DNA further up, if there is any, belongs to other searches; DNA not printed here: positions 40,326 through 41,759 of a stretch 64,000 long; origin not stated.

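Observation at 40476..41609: Phage-encoded ClpX lacking the zinc-binding domain, with VGF instead of IGF loop, 9 kb from clpP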

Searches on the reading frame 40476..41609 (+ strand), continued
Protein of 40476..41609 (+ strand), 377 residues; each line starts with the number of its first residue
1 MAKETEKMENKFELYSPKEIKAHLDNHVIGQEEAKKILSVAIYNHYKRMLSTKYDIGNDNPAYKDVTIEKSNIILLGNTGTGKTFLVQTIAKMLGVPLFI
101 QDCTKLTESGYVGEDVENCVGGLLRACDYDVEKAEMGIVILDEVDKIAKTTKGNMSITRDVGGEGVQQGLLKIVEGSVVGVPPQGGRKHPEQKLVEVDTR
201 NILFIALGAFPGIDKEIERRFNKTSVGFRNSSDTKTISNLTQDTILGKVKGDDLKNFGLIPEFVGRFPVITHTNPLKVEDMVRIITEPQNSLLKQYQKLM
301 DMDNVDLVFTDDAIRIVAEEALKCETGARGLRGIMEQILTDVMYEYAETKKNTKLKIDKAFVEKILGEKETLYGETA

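Call 16: find_encoding_contigs(protein=P0001, flank=10000, max_places=3)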
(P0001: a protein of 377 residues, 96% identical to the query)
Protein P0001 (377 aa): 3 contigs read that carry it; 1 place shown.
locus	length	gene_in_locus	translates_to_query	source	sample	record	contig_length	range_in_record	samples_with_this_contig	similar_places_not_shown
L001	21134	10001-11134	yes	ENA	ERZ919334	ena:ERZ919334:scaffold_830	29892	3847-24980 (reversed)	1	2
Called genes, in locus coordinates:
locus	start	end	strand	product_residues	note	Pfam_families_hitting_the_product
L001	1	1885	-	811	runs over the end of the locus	PF00629:MAM (faint), PF07675:Cleaved_Adhesin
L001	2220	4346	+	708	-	PF05265:DUF723, PF14311:DUF4379 (faint), PF05265:DUF723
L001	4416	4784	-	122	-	-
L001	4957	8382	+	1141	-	PF03104:DNA_pol_B_exo1, PF00136:DNA_pol_B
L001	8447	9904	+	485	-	PF00145:DNA_methylase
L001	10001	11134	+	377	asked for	PF07724:AAA_2, PF00004:AAA, PF07728:AAA_5 (weak), PF10431:ClpB_D2-small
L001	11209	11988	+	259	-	PF23780:S-AdoMet_lyase (weak)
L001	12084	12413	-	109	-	-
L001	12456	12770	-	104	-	-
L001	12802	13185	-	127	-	-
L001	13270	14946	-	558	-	-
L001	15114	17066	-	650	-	PF07068:Gp23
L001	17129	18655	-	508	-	-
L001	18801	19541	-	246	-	-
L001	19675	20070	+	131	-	-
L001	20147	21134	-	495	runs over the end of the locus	-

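Call 17: search_protein_families(library=phrogs, proteins=[window:40476-41609:+], max_evalue=0.00001)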
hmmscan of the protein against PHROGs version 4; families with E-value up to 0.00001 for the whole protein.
window:40476-41609:+ (377 aa): 7 families
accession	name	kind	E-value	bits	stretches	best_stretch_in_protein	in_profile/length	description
phrog_4339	-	unknown function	2e-97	328.6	2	126-365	347-529/552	-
phrog_5534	-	unknown function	2.1e-21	77.4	1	73-216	30-160/273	-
phrog_4871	-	other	1.6e-11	44.4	1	255-342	644-727/764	ATP-dependent protease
phrog_3757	-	unknown function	1.9e-11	45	1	68-150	124-199/367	-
phrog_10401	-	other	8.5e-09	35.7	1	70-152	460-535/667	ATPase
phrog_8638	-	unknown function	1.8e-06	27.8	1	73-150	308-379/568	-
phrog_9172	-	unknown function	3.9e-06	27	1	25-155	71-186/509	-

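Call 27: get_annotated_region(hit=H23, flank=4000)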
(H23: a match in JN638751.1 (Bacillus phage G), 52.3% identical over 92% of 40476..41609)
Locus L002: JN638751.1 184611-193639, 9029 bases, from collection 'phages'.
description: Bacillus phage G, complete genome.
organism: Bacillus phage G (NCBI taxid 2884420)
taxonomy: Viruses; Duplodnaviria; Heunggongvirae; Uroviricota; Caudoviricetes; Donellivirus; Donellivirus gee
host: Bacillus megaterium str. ATCC 43725; source: soil; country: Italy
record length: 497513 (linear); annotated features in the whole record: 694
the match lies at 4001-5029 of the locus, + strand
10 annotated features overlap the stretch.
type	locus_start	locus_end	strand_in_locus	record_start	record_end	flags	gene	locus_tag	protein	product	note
CDS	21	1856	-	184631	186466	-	255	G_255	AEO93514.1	gp255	-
CDS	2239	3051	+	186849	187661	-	256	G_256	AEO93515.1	gp256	-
CDS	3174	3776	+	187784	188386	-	257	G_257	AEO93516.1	gp257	ClpP-like protease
CDS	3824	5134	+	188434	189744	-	258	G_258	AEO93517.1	gp258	ClpX-like ATP binding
CDS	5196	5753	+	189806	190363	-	259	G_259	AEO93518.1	gp259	-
CDS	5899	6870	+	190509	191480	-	260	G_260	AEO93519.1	gp260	putative phosphoesterase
CDS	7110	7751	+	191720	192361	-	261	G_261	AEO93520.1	gp261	-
CDS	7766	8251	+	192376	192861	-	262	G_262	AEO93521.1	gp262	MgtC/SapB transporter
CDS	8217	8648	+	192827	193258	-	263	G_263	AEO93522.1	gp263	-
CDS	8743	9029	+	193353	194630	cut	264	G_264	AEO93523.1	gp264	putative kinase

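Call 28: get_annotated_region(hit=H20, flank=4000)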
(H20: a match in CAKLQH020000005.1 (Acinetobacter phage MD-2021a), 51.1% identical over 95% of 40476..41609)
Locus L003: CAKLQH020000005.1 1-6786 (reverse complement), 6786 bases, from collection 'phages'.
description: Acinetobacter phage MD-2021a strain 5899STDY8049191 genome assembly, contig: ERS3583567SCcontig000005, whole genome shotgun sequence.
organism: Acinetobacter phage MD-2021a (NCBI taxid 2899278)
taxonomy: Viruses; Duplodnaviria; Heunggongvirae; Uroviricota; Caudoviricetes
host: -; source: not known; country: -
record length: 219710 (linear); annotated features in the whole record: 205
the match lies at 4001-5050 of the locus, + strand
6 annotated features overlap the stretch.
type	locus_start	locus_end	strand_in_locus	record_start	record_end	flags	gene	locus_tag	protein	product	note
CDS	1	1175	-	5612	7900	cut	ybiL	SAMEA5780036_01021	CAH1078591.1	putative tonB-dependent receptor YbiL precursor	-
CDS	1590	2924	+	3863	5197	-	tig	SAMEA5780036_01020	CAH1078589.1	trigger factor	-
CDS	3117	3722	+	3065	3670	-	clpP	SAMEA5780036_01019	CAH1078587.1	ATP-dependent Clp protease proteolytic subunit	-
CDS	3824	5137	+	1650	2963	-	clpX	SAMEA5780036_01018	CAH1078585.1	ATP-dependent specificity component of ClpP serine protease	-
CDS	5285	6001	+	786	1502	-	-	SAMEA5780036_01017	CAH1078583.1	Protein of uncharacterised function (DUF2846)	-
CDS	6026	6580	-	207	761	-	-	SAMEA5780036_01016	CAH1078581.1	Uncharacterized protein conserved in bacteria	-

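Call 30: get_annotated_region(hit=H2, flank=10000)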
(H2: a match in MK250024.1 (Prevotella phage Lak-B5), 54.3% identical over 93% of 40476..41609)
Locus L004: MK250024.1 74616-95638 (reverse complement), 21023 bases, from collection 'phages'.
description: MAG: Prevotella phage Lak-B5, complete genome.
organism: Prevotella phage Lak-B5 (NCBI taxid 2491287)
taxonomy: Viruses; Duplodnaviria; Heunggongvirae; Uroviricota; Caudoviricetes
host: Prevotella sp.; source: baboon feces; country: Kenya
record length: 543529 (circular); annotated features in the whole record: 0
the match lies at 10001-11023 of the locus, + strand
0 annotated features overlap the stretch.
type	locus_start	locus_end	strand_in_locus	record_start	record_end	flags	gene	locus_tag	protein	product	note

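Call 31: get_annotated_region(hit=H7, flank=10000)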
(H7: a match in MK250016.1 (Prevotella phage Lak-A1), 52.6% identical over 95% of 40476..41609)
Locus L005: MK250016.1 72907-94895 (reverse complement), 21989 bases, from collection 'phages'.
description: MAG: Prevotella phage Lak-A1, complete genome.
organism: Prevotella phage Lak-A1 (NCBI taxid 2491281)
taxonomy: Viruses; Duplodnaviria; Heunggongvirae; Uroviricota; Caudoviricetes
host: Prevotella sp.; source: human feces; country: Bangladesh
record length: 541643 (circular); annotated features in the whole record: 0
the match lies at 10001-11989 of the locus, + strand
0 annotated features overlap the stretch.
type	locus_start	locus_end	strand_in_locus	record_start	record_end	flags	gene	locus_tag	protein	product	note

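Call 32: get_annotated_region(hit=H40, flank=5000)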
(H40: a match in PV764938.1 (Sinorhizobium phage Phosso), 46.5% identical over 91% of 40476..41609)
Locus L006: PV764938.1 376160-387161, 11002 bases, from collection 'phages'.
description: Sinorhizobium phage Phosso, complete genome.
organism: Sinorhizobium phage Phosso (NCBI taxid 3435197)
taxonomy: Viruses
host: Sinohrizobium meliloti NRRL L-50; source: soil; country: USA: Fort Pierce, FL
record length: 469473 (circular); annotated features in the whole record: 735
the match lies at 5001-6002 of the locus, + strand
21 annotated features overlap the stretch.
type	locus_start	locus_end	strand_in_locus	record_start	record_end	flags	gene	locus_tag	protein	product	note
CDS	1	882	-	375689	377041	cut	-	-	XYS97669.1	topoisomerase IV subunit A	512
CDS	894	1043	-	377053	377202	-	-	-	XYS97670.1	hypothetical protein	513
CDS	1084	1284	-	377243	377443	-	-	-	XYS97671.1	hypothetical protein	514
CDS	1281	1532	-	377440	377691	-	-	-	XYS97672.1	hypothetical protein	515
CDS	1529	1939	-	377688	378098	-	-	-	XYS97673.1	hypothetical protein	516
CDS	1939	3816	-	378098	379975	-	-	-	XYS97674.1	DNA topoisomerase large subunit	517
CDS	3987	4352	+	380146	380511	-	-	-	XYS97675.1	hypothetical protein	518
CDS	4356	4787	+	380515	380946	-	-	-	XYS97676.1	hypothetical protein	519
CDS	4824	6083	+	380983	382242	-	-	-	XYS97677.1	ATP-dependent Clp protease ATP-binding subunit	520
CDS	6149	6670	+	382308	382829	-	-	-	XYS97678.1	translation initiation factor IF-3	521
CDS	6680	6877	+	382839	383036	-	-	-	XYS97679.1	hypothetical protein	522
CDS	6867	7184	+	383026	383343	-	-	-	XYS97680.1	hypothetical protein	523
tRNA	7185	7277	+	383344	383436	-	-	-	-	tRNA-Ile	tRNA-Ile(tat)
CDS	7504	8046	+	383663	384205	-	-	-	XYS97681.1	HNH endonuclease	525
CDS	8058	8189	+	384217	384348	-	-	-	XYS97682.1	hypothetical protein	526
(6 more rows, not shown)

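Call 37: find_encoding_contigs(protein=P0065, flank=10000, max_places=2)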
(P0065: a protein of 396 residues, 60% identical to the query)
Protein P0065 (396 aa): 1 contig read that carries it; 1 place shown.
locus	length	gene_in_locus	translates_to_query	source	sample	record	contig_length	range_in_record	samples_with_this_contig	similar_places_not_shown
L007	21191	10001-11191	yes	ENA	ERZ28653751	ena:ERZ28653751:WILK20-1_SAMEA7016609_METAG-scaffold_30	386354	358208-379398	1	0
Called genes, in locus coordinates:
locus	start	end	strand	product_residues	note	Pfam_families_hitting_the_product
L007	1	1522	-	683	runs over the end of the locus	PF07230:Portal_T4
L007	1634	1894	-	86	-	-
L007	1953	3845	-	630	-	PF03237:Terminase_6N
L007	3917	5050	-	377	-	-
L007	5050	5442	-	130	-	-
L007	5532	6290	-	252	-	-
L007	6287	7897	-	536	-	-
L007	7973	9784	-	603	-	-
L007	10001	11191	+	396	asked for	PF07724:AAA_2, PF00004:AAA, PF07728:AAA_5 (faint), PF10431:ClpB_D2-small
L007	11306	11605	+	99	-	-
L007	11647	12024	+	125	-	-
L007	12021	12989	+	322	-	PF21448:DNMK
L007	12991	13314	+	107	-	-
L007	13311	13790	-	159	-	-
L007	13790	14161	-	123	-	-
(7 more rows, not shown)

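Call 38: find_related_loci(query=window:40476-41609:+, collection=viral_contigs, flank=10000)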
Query window:40476-41609:+ (377 aa) in viral_contigs; peptide patterns used: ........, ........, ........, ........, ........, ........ (x = any residue, [..] = any of these).
6 stretches matched a pattern; 3 encode a relative of the query (tblastn E <= 1e-3); 3 distinct loci.
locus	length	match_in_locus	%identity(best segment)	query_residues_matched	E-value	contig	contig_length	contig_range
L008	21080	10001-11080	50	7-366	4e-121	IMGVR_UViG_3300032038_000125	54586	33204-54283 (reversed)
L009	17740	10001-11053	49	6-356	4e-117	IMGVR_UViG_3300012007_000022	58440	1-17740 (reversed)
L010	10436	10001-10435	51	6-148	1e-46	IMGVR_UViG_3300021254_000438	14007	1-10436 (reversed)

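Call 42: find_related_loci(query=A1, collection=viral_contigs, flank=10000)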
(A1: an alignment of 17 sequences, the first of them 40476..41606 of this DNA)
Query A1 (377 aa) in viral_contigs; peptide patterns used: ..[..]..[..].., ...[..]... (x = any residue, [..] = any of these).
600 stretches matched a pattern (row limit reached: there are more); 557 encode a relative of the query (tblastn E <= 1e-3); the best 80 are kept; 80 distinct loci.
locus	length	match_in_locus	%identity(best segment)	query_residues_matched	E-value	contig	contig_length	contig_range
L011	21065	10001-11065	63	7-366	2e-140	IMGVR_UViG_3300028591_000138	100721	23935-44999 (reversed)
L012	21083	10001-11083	60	2-366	4e-138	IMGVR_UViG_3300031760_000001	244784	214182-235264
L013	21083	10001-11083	59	2-366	3e-133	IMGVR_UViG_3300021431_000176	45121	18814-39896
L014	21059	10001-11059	57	9-362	2e-131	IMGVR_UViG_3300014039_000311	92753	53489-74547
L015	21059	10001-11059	55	12-366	9e-130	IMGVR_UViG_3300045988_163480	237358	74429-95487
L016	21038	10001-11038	56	16-366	3e-127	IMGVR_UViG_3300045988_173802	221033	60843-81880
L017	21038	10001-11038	55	16-366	6e-125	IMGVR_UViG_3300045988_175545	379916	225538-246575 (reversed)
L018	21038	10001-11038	55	16-366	6e-125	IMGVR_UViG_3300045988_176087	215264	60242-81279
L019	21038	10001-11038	55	16-366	6e-125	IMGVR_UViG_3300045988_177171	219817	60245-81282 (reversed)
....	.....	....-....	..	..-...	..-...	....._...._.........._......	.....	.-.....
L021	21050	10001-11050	54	7-369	5e-120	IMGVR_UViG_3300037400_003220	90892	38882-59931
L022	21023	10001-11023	54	10-360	2e-118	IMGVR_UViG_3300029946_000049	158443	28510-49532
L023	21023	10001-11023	54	10-360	2e-118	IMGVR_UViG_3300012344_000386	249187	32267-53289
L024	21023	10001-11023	54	12-364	9e-118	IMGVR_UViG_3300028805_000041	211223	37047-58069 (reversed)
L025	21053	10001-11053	53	3-363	2e-116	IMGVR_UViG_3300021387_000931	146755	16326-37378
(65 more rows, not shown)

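Call 47: find_encoding_contigs(protein=P0016, flank=10000, max_places=2)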
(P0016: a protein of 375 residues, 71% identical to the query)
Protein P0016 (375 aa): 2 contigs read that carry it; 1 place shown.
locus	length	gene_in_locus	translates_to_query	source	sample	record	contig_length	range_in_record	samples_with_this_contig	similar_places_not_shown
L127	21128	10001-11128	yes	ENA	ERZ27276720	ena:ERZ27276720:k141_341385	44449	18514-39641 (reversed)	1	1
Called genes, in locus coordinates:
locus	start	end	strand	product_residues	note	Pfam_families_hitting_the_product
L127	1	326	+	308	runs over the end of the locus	PF04326:SLFN_AlbA_2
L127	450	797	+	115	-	PF00376:MerR (weak), PF13411:MerR_1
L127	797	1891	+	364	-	PF01784:DUF34_NIF3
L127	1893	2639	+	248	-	PF02591:Zn_ribbon_9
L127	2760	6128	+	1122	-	PF19910:DUF6383 (weak), PF18962:Por_Secre_tail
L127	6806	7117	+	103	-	-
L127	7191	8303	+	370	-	PF00004:AAA, PF07724:AAA_2, PF10431:ClpB_D2-small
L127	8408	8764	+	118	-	-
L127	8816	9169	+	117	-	-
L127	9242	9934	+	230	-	PF00574:CLP_protease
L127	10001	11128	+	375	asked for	PF07724:AAA_2, PF07728:AAA_5 (faint), PF00004:AAA, PF10431:ClpB_D2-small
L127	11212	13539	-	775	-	-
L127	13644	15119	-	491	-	PF00188:CAP (weak)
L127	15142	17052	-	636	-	-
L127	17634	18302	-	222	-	-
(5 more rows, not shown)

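Call 55: find_related_loci(query=A2, collection=genome_contigs, flank=10000)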
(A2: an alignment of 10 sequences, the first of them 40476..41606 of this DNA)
Query A2 (377 aa) in genome_contigs; peptide patterns used: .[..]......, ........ (x = any residue, [..] = any of these).
506 stretches matched a pattern; 437 encode a relative of the query (tblastn E <= 1e-3); the best 80 are kept; 80 distinct loci.
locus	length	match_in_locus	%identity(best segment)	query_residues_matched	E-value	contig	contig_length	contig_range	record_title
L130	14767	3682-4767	77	12-377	0e+0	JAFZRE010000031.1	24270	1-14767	MAG: Bacteroidales bacterium isolate RGIG8023 Water_buffalos_Rumen-1__c678385, whole genome shotgun sequence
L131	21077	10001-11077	77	12-374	0e+0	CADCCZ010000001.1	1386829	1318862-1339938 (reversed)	MAG: uncultured Bacteroidia bacterium isolate RUG14538 genome assembly, contig: RUG14538_asm_1, whole genome shotgun seq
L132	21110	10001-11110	58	4-366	2e-138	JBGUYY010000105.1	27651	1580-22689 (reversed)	MAG: Bacteroidales bacterium isolate ruminal_MAG_467 ruminal_MAG_467_contig_0105, whole genome shotgun sequence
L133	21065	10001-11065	60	10-366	1e-133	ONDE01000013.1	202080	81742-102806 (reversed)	uncultured Bacteroidales bacterium isolate RUG197 genome assembly, contig: scaffold_61, whole genome shotgun sequence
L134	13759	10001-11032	53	12-368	1e-120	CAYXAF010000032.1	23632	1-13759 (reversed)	MAG TPA_asm: uncultured Flavobacterium sp. isolate binchicken_co37_52 genome assembly, contig: NODE_988_length_23632_cov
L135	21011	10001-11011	54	16-364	2e-117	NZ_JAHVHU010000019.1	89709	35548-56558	Membranihabitans marinus strain DP5N28-2 DP5N28-2_ctg019, whole genome shotgun sequence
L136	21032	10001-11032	52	17-373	5e-117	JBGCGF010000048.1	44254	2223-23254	MAG: Saprospiraceae bacterium isolate SGMAG-05 contig48, whole genome shotgun sequence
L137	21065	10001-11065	52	6-365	1e-116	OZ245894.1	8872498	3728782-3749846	MAG: Saprospiraceae bacterium isolate 95635b9e-7190-4540-af38-e21a3cfd68f5 genome assembly, chromosome: 1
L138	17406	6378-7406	53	14-366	4e-116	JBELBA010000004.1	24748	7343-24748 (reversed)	MAG: Chitinophagales bacterium isolate REMEI002_ass_metaspades_bin.179 NODE_2197_length_24802_cov_6.799087, whole genome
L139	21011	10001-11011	55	3-349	3e-115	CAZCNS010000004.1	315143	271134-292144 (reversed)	MAG TPA_asm: uncultured Chryseobacterium sp. isolate SRP319275_co3_67 genome assembly, contig: NODE_26_length_315143_cov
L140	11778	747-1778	52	17-373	5e-115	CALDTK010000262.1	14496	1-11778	MAG: uncultured Saprospiraceae bacterium isolate L3_Bin_Bin_87_1_1 genome assembly, contig: c_000000965226, whole genome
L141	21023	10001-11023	53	3-353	7e-115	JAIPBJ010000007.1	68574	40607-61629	MAG: Flavobacteriales bacterium isolate Tobar13m-G24 Tobar13m-C560, whole genome shotgun sequence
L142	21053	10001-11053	52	13-364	1e-114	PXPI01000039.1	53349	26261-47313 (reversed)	MAG: Cyanobacteria bacterium SW_9_44_58 sw_9_scaffold_19, whole genome shotgun sequence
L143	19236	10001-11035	52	12-367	2e-114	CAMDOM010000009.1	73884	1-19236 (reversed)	MAG: Chryseobacterium gleum isolate TrE-03may19-215 genome assembly, contig: TrE-03may19-C153, whole genome shotgun sequ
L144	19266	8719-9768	52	13-364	3e-114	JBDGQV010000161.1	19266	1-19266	MAG: Halothece sp. isolate DAL-Ass_34_100C4R DAL-Ass_34_100C4R_161, whole genome shotgun sequence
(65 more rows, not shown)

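Call 60: search_protein_families(library=pfam, proteins=[L131:1776-5300:+, L131:6663-7118:+, L131:7151-7729:+, L131:7833-8546:+, L131:8768-9553:+, L131:11691-12899:+, L131:12917-13666:+, L131:13712-14170:+, L131:14940-16514:+, L131:16566-17360:-], max_evalue=0.001)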
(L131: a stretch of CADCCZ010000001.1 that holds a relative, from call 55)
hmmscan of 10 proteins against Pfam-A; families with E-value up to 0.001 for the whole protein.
L131:1776-5300:+ (1174 aa): 5 families
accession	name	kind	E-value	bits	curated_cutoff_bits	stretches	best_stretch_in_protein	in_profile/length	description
PF11867.13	T1RH-like_C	-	1.1e-60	206.2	26.8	1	776-1138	9-328/329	Type I restriction enzyme HindI endonuclease subunit-like, C-terminal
PF18766.7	SWI2_SNF2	-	3.4e-48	164.6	26.7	1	318-554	8-214/221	SWI2/SNF2 ATPase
PF04313.20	HSDR_N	-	2.3e-33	116.2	25.1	1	51-245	4-197/198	Type I restriction enzyme R protein N terminus (HSDR_N)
PF22679.2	T1R_D3-like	-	2.6e-18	67.4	27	1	683-751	86-156/158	Type I restriction enzyme subunit R domain 3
PF04851.21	ResIII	-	1.1e-16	61.6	22.5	1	319-497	15-163/164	Type III restriction enzyme, res subunit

L131:6663-7118:+ (151 aa): 0 families

L131:7151-7729:+ (192 aa): 0 families

L131:7833-8546:+ (237 aa): 0 families

L131:8768-9553:+ (261 aa): 0 families

L131:11691-12899:+ (402 aa): 1 family
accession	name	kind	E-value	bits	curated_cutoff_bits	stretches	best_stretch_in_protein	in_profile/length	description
PF05728.18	UPF0227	-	2.1e-08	34.7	21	1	3-171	2-165/187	Uncharacterised protein family (UPF0227)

L131:12917-13666:+ (249 aa): 0 families

L131:13712-14170:+ (152 aa): 0 families

L131:14940-16514:+ (524 aa): 2 families
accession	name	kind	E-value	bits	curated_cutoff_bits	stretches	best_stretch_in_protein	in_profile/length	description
PF13306.12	LRR_5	-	2.2e-44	150.9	27.7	2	313-434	3-122/127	BspA type Leucine rich repeat region (6 copies)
PF05728.18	UPF0227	-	1.6e-08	35.1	21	1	12-184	2-174/187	Uncharacterised protein family (UPF0227)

L131:16566-17360:- (264 aa): 0 families
